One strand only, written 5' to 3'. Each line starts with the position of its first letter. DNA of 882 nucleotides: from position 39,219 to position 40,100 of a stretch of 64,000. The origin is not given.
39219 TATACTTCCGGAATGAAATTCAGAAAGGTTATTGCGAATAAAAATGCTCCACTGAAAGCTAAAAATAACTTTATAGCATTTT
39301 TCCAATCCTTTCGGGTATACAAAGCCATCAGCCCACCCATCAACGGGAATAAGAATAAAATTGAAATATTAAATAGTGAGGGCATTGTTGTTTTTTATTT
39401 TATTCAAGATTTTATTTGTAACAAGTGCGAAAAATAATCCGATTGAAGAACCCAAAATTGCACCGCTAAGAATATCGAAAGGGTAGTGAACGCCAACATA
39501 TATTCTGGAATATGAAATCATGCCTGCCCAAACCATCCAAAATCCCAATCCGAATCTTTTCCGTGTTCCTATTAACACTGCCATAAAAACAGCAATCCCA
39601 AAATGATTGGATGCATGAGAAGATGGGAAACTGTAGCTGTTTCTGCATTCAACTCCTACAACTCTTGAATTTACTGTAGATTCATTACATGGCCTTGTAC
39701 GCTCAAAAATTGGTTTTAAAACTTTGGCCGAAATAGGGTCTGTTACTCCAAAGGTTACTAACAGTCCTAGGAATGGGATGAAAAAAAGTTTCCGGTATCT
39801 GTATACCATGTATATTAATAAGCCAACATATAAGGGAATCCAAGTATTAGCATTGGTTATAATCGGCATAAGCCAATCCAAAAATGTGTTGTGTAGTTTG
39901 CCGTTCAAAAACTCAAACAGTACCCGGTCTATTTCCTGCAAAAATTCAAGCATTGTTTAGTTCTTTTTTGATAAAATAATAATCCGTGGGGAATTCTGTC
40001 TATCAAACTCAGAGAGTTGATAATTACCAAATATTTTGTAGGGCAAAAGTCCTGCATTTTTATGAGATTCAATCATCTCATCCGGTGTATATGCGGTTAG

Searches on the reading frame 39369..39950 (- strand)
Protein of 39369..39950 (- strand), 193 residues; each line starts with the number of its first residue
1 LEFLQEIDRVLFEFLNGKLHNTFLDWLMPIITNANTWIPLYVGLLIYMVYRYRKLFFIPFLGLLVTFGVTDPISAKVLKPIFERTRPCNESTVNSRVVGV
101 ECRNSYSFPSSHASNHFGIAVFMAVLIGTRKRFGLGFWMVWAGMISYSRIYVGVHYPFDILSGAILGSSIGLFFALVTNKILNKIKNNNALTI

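Call 23: search_protein_families(library=ncbifam, proteins=[window:39369-39950:-], max_evalue=1e-8)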
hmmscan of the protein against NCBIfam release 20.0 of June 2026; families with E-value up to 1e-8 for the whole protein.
window:39369-39950:- (193 aa): 3 families
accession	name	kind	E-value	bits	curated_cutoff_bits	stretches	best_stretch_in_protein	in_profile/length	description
NF047884.1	UdeprDiPSep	equivalog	2.9e-16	59.9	250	1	9-173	27-182/188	undecaprenyl-diphosphatase SepP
NF008813.0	PRK11837.1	equivalog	3.6e-10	40.1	229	1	77-179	77-173/202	undecaprenyl-diphosphate phosphatase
NF007975.0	PRK10699.1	equivalog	1.9e-09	37.3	261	1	104-187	155-239/254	phosphatidylglycerophosphatase B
